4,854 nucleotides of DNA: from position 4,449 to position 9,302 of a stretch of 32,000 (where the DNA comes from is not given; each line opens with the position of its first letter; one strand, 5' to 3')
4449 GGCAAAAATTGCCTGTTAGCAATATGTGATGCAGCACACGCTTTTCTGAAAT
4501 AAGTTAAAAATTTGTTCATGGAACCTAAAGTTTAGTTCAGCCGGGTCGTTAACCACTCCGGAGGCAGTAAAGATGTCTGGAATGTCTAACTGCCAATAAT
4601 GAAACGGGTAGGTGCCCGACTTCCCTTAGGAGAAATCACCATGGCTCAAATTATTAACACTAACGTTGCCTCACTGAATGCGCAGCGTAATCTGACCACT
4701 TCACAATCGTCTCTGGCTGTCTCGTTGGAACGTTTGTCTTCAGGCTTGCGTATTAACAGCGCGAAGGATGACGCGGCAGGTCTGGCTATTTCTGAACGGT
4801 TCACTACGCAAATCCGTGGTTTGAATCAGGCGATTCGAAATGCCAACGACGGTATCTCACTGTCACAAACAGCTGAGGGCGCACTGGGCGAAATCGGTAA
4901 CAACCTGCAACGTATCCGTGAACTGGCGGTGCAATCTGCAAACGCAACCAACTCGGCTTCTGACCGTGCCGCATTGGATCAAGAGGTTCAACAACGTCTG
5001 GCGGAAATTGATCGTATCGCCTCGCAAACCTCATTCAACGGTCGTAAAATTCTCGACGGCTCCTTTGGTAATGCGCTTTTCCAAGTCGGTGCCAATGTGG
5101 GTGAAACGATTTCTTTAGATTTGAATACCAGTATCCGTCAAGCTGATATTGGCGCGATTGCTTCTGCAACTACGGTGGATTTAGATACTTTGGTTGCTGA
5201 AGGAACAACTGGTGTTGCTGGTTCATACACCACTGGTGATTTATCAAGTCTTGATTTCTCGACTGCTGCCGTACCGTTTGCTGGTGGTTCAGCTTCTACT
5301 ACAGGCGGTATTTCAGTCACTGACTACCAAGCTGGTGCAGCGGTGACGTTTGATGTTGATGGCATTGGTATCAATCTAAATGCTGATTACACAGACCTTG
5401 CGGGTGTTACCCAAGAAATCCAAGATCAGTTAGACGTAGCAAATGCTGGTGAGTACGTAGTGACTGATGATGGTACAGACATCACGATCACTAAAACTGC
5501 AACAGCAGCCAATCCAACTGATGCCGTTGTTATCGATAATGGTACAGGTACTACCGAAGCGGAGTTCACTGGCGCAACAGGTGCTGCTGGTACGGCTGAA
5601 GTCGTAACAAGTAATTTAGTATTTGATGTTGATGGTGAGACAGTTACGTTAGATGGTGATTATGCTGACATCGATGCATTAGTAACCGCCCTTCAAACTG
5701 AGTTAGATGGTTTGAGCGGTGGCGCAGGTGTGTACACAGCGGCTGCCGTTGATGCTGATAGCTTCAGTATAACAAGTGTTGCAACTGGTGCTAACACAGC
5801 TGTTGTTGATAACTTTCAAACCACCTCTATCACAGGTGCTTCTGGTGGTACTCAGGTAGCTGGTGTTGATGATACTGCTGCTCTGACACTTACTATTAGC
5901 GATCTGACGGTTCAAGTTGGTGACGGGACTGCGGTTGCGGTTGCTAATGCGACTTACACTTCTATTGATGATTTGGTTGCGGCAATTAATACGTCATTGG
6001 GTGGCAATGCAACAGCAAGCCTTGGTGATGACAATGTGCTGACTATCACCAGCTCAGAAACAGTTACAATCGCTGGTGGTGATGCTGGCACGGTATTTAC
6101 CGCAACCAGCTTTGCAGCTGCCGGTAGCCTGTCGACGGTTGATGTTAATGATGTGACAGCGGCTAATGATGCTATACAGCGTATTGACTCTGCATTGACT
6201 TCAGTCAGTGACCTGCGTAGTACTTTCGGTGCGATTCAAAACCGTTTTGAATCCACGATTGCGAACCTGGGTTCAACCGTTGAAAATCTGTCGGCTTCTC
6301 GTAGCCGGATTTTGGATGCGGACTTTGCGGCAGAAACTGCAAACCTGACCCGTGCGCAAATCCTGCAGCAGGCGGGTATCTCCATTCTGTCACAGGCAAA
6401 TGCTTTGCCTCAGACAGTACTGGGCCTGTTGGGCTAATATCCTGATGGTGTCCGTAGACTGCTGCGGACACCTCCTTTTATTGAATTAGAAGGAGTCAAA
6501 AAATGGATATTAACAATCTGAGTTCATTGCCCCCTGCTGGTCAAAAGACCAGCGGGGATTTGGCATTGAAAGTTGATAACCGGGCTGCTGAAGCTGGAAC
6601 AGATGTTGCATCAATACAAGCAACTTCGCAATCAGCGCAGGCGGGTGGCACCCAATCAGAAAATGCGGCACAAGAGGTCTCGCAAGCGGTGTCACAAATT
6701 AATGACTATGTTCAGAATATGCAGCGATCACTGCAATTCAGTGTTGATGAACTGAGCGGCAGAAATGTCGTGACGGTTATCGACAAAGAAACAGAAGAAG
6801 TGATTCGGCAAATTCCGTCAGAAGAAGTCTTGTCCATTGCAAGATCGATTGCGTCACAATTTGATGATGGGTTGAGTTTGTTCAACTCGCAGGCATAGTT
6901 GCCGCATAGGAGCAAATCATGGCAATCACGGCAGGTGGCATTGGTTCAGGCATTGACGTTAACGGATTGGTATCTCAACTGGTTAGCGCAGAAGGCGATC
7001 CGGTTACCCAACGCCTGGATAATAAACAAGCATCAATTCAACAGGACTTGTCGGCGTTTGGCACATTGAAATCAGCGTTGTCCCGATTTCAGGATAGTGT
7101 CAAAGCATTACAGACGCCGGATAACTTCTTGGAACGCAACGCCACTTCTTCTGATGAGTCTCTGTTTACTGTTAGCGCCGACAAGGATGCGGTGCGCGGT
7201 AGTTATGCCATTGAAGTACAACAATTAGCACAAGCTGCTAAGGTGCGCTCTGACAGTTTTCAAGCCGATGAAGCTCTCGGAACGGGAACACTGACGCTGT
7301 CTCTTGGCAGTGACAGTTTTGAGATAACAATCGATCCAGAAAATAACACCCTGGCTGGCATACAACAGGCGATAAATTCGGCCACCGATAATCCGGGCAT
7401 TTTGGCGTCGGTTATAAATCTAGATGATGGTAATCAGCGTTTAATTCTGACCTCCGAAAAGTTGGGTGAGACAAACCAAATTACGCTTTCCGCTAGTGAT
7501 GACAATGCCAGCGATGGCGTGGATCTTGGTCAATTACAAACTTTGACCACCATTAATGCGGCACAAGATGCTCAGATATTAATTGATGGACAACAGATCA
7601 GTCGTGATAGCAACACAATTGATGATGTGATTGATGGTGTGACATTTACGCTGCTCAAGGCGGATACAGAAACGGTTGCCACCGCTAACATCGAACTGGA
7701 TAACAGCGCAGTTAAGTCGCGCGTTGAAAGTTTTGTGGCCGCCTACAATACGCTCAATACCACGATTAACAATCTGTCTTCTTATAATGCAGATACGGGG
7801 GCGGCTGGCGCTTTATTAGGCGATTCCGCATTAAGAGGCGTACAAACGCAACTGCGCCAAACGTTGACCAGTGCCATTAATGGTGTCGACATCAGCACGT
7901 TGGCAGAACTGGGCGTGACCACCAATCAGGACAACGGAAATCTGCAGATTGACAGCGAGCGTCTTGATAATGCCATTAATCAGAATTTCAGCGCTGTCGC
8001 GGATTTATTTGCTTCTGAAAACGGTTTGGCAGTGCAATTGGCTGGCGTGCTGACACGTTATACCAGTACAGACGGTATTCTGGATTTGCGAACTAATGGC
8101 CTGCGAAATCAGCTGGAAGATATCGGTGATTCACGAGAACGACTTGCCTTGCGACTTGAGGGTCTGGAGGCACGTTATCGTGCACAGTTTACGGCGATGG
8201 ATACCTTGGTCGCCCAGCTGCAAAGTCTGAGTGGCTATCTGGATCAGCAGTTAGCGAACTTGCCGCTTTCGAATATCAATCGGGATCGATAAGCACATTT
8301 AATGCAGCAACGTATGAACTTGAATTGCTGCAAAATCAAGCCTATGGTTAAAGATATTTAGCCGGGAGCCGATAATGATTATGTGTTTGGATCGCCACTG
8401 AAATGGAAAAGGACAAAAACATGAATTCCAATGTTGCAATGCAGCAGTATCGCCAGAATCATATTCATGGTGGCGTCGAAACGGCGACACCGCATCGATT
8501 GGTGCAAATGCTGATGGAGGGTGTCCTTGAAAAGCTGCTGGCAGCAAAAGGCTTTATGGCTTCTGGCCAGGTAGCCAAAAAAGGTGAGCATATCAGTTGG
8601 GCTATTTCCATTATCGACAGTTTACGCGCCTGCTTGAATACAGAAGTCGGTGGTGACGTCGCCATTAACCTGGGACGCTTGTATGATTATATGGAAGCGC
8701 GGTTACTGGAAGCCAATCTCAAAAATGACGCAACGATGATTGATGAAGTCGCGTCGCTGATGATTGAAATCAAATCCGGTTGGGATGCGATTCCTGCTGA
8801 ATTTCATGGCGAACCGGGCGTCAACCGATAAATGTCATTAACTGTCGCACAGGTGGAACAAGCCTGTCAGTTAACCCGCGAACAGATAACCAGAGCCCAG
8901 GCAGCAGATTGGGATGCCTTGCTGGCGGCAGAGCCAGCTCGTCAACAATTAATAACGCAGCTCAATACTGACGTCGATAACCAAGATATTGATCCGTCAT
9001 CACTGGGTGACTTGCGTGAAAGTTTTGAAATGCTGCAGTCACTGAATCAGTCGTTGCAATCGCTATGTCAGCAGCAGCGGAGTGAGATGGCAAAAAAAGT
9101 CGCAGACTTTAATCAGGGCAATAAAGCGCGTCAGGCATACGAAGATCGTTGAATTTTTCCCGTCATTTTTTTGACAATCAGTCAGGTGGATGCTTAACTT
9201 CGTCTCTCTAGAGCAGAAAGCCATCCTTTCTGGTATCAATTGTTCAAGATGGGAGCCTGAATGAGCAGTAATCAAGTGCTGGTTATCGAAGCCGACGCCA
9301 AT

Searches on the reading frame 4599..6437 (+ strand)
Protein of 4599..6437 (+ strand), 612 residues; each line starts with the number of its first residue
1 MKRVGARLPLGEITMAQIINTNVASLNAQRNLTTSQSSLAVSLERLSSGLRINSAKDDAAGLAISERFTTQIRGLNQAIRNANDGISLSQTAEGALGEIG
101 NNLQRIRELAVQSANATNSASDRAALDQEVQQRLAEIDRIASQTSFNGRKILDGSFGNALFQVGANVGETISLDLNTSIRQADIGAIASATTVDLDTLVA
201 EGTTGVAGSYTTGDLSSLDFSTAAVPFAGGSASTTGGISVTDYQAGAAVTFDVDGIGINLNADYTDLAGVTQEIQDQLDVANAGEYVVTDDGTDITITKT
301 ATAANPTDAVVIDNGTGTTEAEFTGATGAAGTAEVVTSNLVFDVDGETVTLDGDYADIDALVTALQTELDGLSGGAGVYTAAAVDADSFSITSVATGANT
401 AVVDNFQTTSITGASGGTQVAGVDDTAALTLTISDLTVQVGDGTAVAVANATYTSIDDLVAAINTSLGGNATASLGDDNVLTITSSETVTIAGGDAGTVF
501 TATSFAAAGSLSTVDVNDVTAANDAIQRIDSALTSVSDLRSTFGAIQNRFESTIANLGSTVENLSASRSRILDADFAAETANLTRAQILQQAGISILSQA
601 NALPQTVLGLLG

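Call 6: search_protein_families(library=pfam, proteins=[window:4599-6437:+])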
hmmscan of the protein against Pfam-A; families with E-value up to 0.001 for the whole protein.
window:4599-6437:+ (612 aa): 2 families
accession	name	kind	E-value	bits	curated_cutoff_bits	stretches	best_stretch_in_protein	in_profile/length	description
PF00669.25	Flagellin_N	-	6.5e-46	156.3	26.6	1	19-155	1-137/139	Bacterial flagellin N-terminal helical region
PF00700.27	Flagellin_C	-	8.7e-28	96.9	23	1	526-611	1-86/86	Bacterial flagellin C-terminal helical region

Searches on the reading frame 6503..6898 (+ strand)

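Call 6: search_protein_families(library=pfam, proteins=[window:6503-6898:+])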
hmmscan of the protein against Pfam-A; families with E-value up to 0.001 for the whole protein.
window:6503-6898:+ (131 aa): 1 family
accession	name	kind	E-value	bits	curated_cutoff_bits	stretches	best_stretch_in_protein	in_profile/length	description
PF03646.20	FlaG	-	3.7e-23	82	23.8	1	36-117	11-92/101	FlaG protein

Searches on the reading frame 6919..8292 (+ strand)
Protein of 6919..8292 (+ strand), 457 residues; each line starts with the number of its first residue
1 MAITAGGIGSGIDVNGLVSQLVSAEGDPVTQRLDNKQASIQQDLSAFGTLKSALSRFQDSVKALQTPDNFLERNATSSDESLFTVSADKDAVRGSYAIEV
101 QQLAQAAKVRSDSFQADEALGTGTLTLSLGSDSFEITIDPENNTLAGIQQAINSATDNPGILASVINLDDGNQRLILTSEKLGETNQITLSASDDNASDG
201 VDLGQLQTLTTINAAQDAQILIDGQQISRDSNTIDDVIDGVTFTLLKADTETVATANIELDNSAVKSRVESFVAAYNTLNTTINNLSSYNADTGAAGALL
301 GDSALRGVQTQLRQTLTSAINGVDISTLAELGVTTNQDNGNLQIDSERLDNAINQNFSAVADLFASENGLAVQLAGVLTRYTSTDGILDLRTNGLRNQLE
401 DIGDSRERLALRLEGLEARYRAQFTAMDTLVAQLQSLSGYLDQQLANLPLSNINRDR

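Call 6: search_protein_families(library=pfam, proteins=[window:6919-8292:+])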
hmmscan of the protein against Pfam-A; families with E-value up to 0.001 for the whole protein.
window:6919-8292:+ (457 aa): 3 families
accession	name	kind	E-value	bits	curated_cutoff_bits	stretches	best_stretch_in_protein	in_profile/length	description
PF07195.17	FliD_C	-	6.8e-60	202.9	25.4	1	215-436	1-236/236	Flagellar hook-associated protein 2 C-terminus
PF02465.23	FliD_N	-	4.8e-29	101.3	24.8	1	10-107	1-97/97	Flagellar hook-associated protein 2 N-terminus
PF07196.18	Flagellin_IN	-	7.5e-05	23.3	22.7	1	124-180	1-54/55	Flagellin hook IN motif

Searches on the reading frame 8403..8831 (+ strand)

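Call 6: search_protein_families(library=pfam, proteins=[window:8403-8831:+])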
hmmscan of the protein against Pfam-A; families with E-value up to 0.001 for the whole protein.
window:8403-8831:+ (142 aa): 1 family
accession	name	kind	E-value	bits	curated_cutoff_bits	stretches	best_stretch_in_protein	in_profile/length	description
PF02561.19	FliS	-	7e-37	126.7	26.7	1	13-130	1-114/115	Flagellar protein FliS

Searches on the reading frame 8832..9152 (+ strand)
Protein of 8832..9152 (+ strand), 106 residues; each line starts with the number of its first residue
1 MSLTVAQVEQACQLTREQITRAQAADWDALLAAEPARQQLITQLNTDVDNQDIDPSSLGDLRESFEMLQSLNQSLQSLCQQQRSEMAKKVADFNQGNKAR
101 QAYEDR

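Call 6: search_protein_families(library=pfam, proteins=[window:8832-9152:+])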
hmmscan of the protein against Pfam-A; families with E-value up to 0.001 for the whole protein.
window:8832-9152:+ (106 aa): 1 family
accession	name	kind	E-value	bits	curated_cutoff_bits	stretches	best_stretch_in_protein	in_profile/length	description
PF05400.18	FliT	-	8.2e-17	62.2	29.5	1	20-103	3-85/85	Flagellar protein FliT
